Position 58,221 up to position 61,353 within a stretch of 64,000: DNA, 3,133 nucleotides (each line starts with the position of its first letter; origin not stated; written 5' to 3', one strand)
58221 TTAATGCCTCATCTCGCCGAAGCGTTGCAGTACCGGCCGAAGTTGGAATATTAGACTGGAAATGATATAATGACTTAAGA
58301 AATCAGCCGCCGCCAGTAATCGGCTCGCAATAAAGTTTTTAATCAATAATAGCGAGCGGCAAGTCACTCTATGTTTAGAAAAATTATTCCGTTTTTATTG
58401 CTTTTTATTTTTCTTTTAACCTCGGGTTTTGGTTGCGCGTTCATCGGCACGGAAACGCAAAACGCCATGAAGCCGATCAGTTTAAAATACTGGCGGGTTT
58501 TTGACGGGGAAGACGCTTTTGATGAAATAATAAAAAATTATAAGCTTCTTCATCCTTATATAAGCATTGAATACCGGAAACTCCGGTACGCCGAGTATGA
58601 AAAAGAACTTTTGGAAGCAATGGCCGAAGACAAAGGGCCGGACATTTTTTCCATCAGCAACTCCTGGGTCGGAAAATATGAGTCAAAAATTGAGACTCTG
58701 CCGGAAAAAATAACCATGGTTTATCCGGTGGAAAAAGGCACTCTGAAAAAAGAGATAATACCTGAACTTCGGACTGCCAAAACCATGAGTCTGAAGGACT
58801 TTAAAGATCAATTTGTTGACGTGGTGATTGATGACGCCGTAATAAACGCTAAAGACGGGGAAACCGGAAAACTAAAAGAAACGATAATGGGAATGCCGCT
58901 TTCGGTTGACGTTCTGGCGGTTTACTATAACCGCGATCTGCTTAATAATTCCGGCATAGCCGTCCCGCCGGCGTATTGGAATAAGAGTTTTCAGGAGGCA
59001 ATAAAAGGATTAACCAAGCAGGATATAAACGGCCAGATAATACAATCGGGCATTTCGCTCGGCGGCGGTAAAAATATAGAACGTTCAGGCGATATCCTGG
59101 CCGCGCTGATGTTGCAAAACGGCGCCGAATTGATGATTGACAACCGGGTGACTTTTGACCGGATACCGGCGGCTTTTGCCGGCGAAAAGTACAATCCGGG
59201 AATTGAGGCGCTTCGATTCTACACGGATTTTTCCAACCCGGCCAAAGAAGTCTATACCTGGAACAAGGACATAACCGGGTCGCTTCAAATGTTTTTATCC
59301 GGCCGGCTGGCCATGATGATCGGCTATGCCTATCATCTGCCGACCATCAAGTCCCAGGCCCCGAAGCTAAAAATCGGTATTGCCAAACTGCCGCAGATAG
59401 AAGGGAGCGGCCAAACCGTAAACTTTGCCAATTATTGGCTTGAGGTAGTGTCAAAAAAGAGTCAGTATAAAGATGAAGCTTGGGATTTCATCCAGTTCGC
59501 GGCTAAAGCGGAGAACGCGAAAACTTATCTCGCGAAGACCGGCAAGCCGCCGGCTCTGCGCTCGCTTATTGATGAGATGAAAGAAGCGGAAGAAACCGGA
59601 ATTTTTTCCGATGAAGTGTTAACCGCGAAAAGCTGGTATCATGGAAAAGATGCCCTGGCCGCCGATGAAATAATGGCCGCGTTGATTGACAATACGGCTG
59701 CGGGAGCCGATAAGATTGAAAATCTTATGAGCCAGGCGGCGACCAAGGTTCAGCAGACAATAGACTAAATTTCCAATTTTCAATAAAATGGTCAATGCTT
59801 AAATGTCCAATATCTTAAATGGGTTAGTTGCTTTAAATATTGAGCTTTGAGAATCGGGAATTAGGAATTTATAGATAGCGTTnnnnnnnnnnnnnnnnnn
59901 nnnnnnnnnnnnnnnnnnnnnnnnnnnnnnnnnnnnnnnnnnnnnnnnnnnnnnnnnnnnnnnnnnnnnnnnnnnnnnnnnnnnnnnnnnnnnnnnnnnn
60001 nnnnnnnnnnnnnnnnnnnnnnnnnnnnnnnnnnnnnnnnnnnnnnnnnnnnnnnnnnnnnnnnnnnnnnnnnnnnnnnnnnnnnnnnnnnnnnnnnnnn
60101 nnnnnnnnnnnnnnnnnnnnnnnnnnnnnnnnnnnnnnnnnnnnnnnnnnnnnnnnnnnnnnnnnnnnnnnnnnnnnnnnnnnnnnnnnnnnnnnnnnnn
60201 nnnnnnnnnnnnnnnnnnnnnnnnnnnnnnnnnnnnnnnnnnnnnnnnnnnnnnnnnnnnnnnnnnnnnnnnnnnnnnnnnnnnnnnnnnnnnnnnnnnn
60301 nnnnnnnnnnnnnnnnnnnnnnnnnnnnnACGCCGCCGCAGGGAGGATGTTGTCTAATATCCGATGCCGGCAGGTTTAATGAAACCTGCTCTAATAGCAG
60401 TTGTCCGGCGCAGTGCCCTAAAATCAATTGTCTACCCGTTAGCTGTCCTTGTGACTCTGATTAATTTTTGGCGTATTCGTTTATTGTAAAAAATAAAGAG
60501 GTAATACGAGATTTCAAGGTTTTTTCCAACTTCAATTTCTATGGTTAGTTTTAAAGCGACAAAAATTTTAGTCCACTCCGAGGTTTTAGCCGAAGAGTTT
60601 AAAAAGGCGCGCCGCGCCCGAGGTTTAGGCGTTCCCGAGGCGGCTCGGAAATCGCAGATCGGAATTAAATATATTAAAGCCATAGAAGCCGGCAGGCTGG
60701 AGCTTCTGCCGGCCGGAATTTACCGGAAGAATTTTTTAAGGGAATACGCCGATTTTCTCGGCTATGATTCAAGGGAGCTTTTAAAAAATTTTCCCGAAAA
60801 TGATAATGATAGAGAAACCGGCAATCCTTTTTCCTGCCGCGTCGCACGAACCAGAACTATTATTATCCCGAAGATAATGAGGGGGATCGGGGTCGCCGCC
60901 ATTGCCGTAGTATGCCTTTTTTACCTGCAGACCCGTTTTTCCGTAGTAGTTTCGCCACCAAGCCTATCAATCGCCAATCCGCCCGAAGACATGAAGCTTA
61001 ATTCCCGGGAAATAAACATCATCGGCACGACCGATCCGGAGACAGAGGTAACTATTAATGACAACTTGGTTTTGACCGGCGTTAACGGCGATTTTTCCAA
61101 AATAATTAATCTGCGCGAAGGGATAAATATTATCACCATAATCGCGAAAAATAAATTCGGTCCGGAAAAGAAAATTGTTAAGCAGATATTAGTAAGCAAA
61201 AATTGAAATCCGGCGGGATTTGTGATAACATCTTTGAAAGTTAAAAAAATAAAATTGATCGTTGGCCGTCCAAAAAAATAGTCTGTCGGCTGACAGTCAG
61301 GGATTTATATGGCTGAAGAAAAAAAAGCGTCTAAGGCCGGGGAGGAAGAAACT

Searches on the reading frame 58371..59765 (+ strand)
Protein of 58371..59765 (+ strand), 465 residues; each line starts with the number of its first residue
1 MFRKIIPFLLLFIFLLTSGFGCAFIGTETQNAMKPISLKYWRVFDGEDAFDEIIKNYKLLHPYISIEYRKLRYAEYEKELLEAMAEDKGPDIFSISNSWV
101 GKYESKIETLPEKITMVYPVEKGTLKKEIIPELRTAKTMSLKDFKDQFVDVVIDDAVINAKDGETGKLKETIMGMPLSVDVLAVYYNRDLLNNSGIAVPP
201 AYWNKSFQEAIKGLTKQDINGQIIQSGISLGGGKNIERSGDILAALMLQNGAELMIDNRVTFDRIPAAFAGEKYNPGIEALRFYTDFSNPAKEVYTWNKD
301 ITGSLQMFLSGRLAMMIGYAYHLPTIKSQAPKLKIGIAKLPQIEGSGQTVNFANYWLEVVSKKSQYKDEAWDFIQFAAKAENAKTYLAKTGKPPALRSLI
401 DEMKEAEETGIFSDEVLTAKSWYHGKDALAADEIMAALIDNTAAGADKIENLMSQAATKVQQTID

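Call 49: search_protein_families(library=ncbifam, proteins=[window:58371-59765:+], max_evalue=0.01)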
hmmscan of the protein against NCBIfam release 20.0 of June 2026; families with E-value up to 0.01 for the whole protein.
window:58371-59765:+ (465 aa): 2 families
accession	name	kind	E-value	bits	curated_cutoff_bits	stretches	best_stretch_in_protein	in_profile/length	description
NF053763.1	ABCarbgalBndGanS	equivalog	1.8e-07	30.3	700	1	308-408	259-357/420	galactooligosaccharide ABC transporter substrate-binding protein GanS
NF007011.0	PRK09474.1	equivalog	0.00047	19.1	291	0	167-203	124-155/396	maltose/maltodextrin ABC transporter substrate-binding protein MalE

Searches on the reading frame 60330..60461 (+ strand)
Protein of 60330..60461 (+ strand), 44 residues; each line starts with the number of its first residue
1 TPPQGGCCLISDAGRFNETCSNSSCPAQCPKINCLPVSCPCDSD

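Call 45: find_homologous_proteins(query=window:60330-60461:+, max_evalue=10)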
Query window:60330-60461:+: no candidate shares three 5-residue words with the query. No homologue found.

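Call 77: search_protein_representatives(protein=window:60330-60461:+)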
Query: 44 residues. Proteins with E-value up to 0.001 (for the whole library): 2; up to 1e-10: 0; up to 1e-30: 0. The best 2 are listed.
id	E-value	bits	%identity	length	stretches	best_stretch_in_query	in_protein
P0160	2.9e-09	52.2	37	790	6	5-34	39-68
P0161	9.5e-04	35.1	34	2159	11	13-38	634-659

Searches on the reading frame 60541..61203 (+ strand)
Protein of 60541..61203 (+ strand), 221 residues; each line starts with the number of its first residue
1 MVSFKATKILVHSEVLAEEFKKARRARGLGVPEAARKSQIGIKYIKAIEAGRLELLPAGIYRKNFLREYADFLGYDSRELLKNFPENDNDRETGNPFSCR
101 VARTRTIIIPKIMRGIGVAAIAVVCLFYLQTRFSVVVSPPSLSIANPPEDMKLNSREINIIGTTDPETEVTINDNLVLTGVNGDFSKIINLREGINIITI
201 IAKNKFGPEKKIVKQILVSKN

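Call 49: search_protein_families(library=ncbifam, proteins=[window:60541-61203:+], max_evalue=0.01)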
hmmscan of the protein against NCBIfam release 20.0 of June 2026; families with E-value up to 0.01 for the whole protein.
window:60541-61203:+ (221 aa): 1 family
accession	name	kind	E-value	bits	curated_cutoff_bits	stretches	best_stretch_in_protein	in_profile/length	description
NF041534.1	rodZ_Strepcoccus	equivalog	5.9e-10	38.8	375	1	18-87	8-77/275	cytoskeleton protein RodZ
